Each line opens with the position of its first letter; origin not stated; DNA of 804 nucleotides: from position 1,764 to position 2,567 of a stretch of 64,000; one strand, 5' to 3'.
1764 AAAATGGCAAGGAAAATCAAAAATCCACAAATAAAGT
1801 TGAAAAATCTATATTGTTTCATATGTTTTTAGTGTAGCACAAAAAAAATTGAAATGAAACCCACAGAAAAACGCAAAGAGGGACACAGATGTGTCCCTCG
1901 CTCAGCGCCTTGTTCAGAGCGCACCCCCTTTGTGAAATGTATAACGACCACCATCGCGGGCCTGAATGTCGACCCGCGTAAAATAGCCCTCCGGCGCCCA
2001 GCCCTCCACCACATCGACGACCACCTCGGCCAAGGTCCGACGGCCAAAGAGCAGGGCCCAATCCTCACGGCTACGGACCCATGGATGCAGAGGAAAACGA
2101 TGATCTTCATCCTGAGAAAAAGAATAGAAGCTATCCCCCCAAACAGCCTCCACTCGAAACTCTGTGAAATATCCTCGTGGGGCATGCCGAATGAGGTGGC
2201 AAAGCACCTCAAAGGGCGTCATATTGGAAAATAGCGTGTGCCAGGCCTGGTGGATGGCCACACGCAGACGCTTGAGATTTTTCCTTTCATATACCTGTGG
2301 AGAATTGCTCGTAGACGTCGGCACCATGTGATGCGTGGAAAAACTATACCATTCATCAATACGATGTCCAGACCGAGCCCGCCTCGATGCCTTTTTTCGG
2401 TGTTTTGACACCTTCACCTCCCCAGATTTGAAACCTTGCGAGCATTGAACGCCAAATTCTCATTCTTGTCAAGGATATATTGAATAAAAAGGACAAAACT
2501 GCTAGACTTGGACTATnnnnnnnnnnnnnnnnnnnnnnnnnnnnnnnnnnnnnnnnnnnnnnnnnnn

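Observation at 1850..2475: GC-rich island 1: a complete foreign-looking gene with a consensus -35, strong Shine-Dalgarno and terminator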

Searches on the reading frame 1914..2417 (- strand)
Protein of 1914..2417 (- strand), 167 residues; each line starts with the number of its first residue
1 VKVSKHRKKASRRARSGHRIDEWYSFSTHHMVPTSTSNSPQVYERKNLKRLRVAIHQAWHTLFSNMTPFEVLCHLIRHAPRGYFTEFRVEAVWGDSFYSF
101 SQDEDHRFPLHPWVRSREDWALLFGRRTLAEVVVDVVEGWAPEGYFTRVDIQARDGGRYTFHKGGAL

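Call 5: search_protein_families(library=pfam, proteins=[window:1914-2417:-], max_evalue=10)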
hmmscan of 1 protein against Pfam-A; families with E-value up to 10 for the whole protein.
window:1914-2417:- (167 aa): 1 family
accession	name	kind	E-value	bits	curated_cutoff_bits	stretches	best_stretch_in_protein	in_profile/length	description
PF19865.4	DUF6338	-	0.1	12.6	26.5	1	45-75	108-138/205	Family of unknown function (DUF6338)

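Call 6: search_protein_families(library=ncbifam, proteins=[window:1914-2417:-], max_evalue=10)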
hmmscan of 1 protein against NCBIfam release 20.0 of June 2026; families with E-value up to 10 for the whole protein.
window:1914-2417:- (167 aa): 1 family
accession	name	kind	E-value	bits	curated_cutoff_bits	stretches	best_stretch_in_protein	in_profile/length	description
NF041209.1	resp_regPieR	equivalog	0.098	12.3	450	1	64-99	156-193/231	two component system response regulator PieR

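Call 10: find_homologous_proteins(query=window:1914-2417:-, max_evalue=0.01)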
Query window:1914-2417:- (167 aa): 3 proteins with E <= 0.01 among 26 candidates.
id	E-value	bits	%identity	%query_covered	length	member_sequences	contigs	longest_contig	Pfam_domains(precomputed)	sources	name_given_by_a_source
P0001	2.2e-110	384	99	99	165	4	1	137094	-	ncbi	-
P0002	1.5e-81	290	77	98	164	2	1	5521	-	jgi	jgi:hypothetical protein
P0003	4.9e-16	77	36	78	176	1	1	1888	-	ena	-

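Call 13: find_encoding_contigs(protein=P0001, flank=5000, max_places=4)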
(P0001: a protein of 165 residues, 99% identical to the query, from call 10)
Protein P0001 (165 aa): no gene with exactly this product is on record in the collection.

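Call 14: find_encoding_contigs(protein=P0002, flank=6000, max_places=4)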
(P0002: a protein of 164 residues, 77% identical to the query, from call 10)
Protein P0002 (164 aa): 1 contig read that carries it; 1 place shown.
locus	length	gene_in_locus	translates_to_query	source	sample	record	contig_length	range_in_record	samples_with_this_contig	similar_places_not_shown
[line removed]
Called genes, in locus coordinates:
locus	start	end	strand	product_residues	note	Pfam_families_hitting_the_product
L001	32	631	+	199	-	PF20706:GT4-conflict, PF00534:Glycos_transf_1, PF13692:Glyco_trans_1_4, PF13524:Glyco_trans_1_2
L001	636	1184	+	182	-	PF03412:Peptidase_C39, PF09778:Guanylate_cyc_2 (faint), PF13529:Peptidase_C39_2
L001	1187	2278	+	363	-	PF02547:Queuosine_synth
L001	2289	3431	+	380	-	PF00390:malic, PF03949:Malic_M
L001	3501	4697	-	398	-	PF01702:TGT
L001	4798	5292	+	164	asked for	-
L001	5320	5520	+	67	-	?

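Call 15: find_encoding_contigs(protein=P0003, flank=5000, max_places=4)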
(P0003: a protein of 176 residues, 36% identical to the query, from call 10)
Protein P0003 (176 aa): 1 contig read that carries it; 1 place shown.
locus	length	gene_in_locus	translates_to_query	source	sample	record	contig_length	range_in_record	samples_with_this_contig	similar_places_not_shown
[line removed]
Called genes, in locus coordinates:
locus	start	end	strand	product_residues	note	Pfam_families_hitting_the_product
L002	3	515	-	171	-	?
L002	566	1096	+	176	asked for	-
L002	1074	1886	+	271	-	?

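Call 19: search_protein_families(library=pfam, alignment_id=A1, max_evalue=10)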
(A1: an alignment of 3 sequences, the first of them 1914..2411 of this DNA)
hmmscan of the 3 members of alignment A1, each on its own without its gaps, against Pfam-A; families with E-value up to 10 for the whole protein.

A. member 1, window:1914-2411:- (165 aa): 1 family
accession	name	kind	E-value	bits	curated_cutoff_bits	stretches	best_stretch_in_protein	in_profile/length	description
PF19865.4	DUF6338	-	0.1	12.6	26.5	1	43-73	108-138/205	Family of unknown function (DUF6338)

B. families by the number of members that match (of 3 scanned): 1 family
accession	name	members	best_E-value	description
PF19865.4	DUF6338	1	0.1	Family of unknown function (DUF6338)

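Call 20: search_solved_structures(query=A1, max_evalue=10, show_alignments=2)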
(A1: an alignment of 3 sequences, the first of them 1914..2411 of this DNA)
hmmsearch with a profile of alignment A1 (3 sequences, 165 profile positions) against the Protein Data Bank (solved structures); distinct sequences matched with E-value up to 10: 0.

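Call 22: find_related_loci(query=A1, collection=genome_contigs, flank=6000)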
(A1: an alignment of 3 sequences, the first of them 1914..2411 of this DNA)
Query A1 (165 aa) in genome_contigs; peptide patterns used: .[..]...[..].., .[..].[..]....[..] (x = any residue, [..] = any of these).
79 stretches matched a pattern; 10 encode a relative of the query (tblastn E <= 1e-3); 10 distinct loci.
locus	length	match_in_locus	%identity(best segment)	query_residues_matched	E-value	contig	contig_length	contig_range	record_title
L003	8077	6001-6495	93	1-165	2e-98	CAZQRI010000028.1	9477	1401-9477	MAG TPA_asm: uncultured Gammaproteobacteria bacterium isolate SRP298887_co1_343 genome assembly, contig: NODE_8222_lengt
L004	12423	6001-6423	35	25-156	2e-25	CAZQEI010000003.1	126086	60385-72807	MAG TPA_asm: uncultured Gammaproteobacteria bacterium isolate SRP272421_co2_478 genome assembly, contig: NODE_102_length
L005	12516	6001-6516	34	19-152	1e-23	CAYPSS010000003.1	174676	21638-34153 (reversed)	MAG TPA_asm: uncultured Gammaproteobacteria bacterium isolate binchicken_co27_474 genome assembly, contig: NODE_100_leng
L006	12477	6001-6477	37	1-162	1e-22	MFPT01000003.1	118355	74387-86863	MAG: Candidatus Magasanikbacteria bacterium RIFCSPHIGHO2_01_FULL_41_23 rifcsphigho2_01_scaffold_1331, whole genome shotg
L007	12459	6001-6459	37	5-151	8e-19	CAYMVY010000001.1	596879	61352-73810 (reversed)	MAG TPA_asm: uncultured Gammaproteobacteria bacterium isolate SRP170004_co1_30 genome assembly, contig: NODE_10_length_5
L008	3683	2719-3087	36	45-162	4e-16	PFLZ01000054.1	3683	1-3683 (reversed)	MAG: Candidatus Magasanikbacteria bacterium CG_4_10_14_0_8_um_filter_42_12 CG_4_10_14_0.8_um_filter_scaffold_20509_c, wh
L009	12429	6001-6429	31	23-159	2e-13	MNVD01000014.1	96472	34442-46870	MAG: Candidatus Magasanikbacteria bacterium CG1_02_41_34 cg1_0.2_scaffold_71_c, whole genome shotgun sequence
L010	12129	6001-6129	41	24-69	8e-7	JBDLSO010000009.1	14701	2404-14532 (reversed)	MAG: Candidatus Parcubacteria bacterium isolate king_2019_sw_WHONDRS-S19S_0016_AN_bin.2 scaffold_000052, whole genome sh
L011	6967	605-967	24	2-134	5e-5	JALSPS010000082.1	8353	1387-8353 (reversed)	MAG: Candidatus Kaiserbacteria bacterium isolate 356-284_metabat2_scaf2bin.085 356-284_scaffold_5560_c1, whole genome sh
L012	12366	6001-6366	24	16-138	8e-6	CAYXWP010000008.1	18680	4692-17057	MAG TPA_asm: uncultured Candidatus Saccharibacteria bacterium isolate SRP062349_co2_4 genome assembly, contig: NODE_1617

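Call 26: search_protein_representatives(alignment_id=A1)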
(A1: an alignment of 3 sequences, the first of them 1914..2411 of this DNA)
Query: 3 sequences, 165 profile positions. Proteins with E-value up to 0.001 (for the whole library): 339; up to 1e-10: 47; up to 1e-30: 4. The best 150 are listed.
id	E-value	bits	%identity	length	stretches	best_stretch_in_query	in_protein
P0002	3.2e-90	316.6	-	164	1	1-164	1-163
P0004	8.0e-37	142.9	-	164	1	18-161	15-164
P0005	1.3e-33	132.5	-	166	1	9-156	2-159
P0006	3.3e-33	131.1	-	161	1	22-152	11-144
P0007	7.4e-30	120.2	-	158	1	24-157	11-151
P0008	9.3e-28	113.4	-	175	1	5-152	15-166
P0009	1.0e-27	113.3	-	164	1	22-156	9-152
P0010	1.2e-27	113.1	-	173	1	25-156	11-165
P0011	2.0e-27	112.3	-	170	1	19-154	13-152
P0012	8.0e-27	110.4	-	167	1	18-160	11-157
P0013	9.9e-25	103.6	-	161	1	23-159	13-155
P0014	1.7e-23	99.5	-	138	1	43-156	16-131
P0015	2.9e-22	95.6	-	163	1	22-160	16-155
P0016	3.1e-22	95.4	-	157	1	24-156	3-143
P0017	3.9e-22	95.1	-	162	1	24-155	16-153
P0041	7.2e-13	65.0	-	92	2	24-73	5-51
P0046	4.4e-11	59.2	-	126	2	25-74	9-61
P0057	2.5e-09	53.5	-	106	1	26-88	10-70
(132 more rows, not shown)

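Call 29: search_protein_families(library=pfam, alignment_id=A3, max_evalue=0.01)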
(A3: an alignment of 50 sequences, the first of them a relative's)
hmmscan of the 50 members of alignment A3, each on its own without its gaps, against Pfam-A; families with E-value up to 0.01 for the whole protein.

A. member 1, P0041 (92 aa): 1 family
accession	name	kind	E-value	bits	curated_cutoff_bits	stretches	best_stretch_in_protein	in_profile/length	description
PF03771.21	SPDY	-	0.002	18.5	25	1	3-48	4-48/61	Domain of unknown function (DUF317)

B. families by the number of members that match (of 50 scanned): 5 families
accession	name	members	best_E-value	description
PF01844.29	HNH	13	1.7e-05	HNH endonuclease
PF14279.12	HNH_5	9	5.8e-05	HNH endonuclease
PF03771.21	SPDY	6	6e-07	Domain of unknown function (DUF317)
PF14412.12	AHH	1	1.9e-05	A nuclease family of the HNH/ENDO VII superfamily with conserved AHH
PF03475.19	YiiM_3-alpha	1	0.0015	YiiM-like, 3-alpha helix domain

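Call 30: search_protein_families(library=pfam, alignment_id=A2, max_evalue=0.01)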
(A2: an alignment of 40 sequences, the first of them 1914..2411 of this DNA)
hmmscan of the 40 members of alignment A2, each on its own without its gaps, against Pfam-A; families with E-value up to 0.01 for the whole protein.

A. member 1, window:1914-2411:- (165 aa): 0 families

B. families by the number of members that match (of 40 scanned): 1 family
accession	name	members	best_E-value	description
PF03771.21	SPDY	1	0.00039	Domain of unknown function (DUF317)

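Call 35: predict_structure(alignment_id=A2)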
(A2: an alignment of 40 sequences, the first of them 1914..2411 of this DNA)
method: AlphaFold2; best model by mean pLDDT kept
length: 165 residues; sequences in the alignment: 40
mean_pLDDT: 88.6   pTM: 0.82
mean pLDDT of the five models: 88.6, 87.5, 87.3, 87.2, 87.2
residues with pLDDT >= 90: 125; 70-90: 19; 50-70: 18; < 50: 3
segments of 3 or more residues with pLDDT < 50: none
pLDDT, mean of each block of 10 residues (from residue 1): 56 58 94 94 97 96 96 94 97 95 78 90 96 97 97 94 62
secondary structure, 60 per line:
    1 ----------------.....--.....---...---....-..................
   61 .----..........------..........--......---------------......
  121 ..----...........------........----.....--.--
elements in order: H17-21 E24-28 H38-41 E46-50 H51-61 H66-75 E82-91 E94-99 H115-122 H127-137 E144-151 E156-160

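Call 39: fold_search(model_id=the predicted structure, library=pdb)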
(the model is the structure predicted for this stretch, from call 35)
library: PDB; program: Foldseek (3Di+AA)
matches with E <= 10: 196; with E <= 0.001: 0
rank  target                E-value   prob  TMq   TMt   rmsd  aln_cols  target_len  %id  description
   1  3mq0_A                7.6e-01  0.05  0.18  0.14  18.5       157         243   10  Crystal Structure of Agobacterium tumefaciens repressor BlcR (released 2011-03-30)
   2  5i0g_B                1.1e+00  0.08  0.17  0.05  11.8       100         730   13  Cycloalternan-degrading enzyme from Trueperella pyogenes in complex with cycloalternan (released 2016-12-14)
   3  7dqb_A                1.1e+00  0.02  0.14  0.11  15.2       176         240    8  Crystal structure of an IclR homolog complexed with 4-hydroxybenzoate from Microbacterium hydrocarbonoxydans in P21212 (released 2021-05-05)
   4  6rsn                  1.3e+00  0.02  0.10  0.16  10.5        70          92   17  SOSEKI polymerising domain (SOK4 D85A mutant) (released 2020-01-29)
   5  8guo_A                1.4e+00  0.06  0.16  0.17  13.9       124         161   13  Crystal structure of the nuclease domain of EsaD in complex with EsaG from Staphylococcus aureus (released 2022-11-09)
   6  3ab1_A                1.4e+00  0.05  0.11  0.06   9.4        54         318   20  Crystal Structure of Ferredoxin NADP+ Oxidoreductase (released 2010-11-24)
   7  8k0k_E                1.5e+00  0.03  0.18  0.11  23.4       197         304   12  Crystal structure of Csy complex (released 2024-07-10)
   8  7wwu_C                1.5e+00  0.02  0.13  0.09  13.3       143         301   10  ICP1 Csy complex (released 2023-04-26)
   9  3mq0_B                1.6e+00  0.03  0.18  0.14  18.8       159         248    8  Crystal Structure of Agobacterium tumefaciens repressor BlcR (released 2011-03-30)
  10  3i2b_C                1.7e+00  0.09  0.15  0.17   8.1        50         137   16  The crystal structure of human 6 Pyruvoyl Tetrahydrobiopterin Synthase (released 2009-07-28)
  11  8k0k_D                1.7e+00  0.03  0.16  0.10  22.4       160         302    9  Crystal structure of Csy complex (released 2024-07-10)
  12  9xcg_f                2.2e+00  0.03  0.14  0.09  12.2        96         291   17  Cryo-EM structure of csy3 with crRNA (released 2026-01-14)
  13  8yeo_F                2.3e+00  0.03  0.15  0.10  11.3       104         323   15  Type I-FHNH Cascade-dsDNA R-loop complex (released 2024-07-31)
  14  5h1a_C                2.3e+00  0.02  0.14  0.11  14.2       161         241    7  Crystal structure of an IclR homolog from Microbacterium sp. strain HM58-2 (released 2017-01-18)
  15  4a8d_A                2.5e+00  0.06  0.16  0.08   9.7        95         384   14  DegP dodecamer with bound OMP (released 2012-01-11)
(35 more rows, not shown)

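Call 40: search_dna_similar(query=window:1914-2411:-, collection=phages, mode=protein, max_evalue=0.01)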
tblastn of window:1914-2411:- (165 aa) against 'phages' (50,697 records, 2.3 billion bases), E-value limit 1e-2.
No match.

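Call 46: find_related_loci(query=A1, collection=viral_contigs, flank=5000)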
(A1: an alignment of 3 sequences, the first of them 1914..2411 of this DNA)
Query A1 (165 aa) in viral_contigs; peptide patterns used: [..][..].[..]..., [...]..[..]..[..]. (x = any residue, [..] = any of these).
73 stretches matched a pattern, but none encodes a relative of the query by tblastn (E <= 1e-3).

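Call 47: fold_search(model_id=the predicted structure, library=viral)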
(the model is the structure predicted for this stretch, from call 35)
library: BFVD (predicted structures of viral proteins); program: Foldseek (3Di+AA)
matches with E <= 10: 329; with E <= 0.001: 0
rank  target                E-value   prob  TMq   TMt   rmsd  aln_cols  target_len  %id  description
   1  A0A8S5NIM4            4.4e-02  0.90  0.30  0.37   9.8        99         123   14  Uncharacterized protein [Siphoviridae sp. ctrKX6]
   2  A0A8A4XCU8            1.3e-01  0.47  0.25  0.11  10.7       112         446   14  Nonstructural protein (Fragment) [Cygnus columbianus parvoviridae sp.]
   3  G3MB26                1.6e-01  0.21  0.20  0.28  10.1       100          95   12  Gp646 [Bacillus phage G]
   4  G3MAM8                2.3e-01  0.18  0.17  0.23   8.6        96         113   10  Gp487 [Bacillus phage G]
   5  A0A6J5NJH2            2.6e-01  0.14  0.16  0.23   9.5        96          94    9  Uncharacterized protein [uncultured Caudovirales phage]
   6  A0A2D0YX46            3.7e-01  0.11  0.19  0.24  11.6       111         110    8  Uncharacterized protein [Vibrio phage JSF10]
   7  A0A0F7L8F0            4.4e-01  0.16  0.19  0.22   9.2       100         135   14  Uncharacterized protein [uncultured marine virus]
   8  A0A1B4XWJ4            4.4e-01  0.06  0.13  0.18  11.9        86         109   12  Uncharacterized protein [Tenacibaculum phage pT24]
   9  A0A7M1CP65            5.3e-01  0.16  0.19  0.34  11.2        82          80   11  (no name in the UniProt tables at hand)
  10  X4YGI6                5.3e-01  0.12  0.17  0.23   7.5        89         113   10  Uncharacterized protein [Lactococcus phage P078]
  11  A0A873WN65            5.3e-01  0.07  0.15  0.18  12.3       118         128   12  (no name in the UniProt tables at hand)
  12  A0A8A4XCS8            5.6e-01  0.15  0.23  0.11  13.3       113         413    7  Nonstructural protein (Fragment) [Tarsiger cyanurus parvoviridae sp.]
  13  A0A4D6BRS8            5.6e-01  0.04  0.15  0.10  20.5       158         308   12  (no name in the UniProt tables at hand)
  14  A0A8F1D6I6            5.9e-01  0.08  0.14  0.24  10.2        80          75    8  (no name in the UniProt tables at hand)
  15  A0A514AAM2            6.3e-01  0.09  0.15  0.19  13.0       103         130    9  Uracil DNA glycosylase [Bacillus phage Karezi]
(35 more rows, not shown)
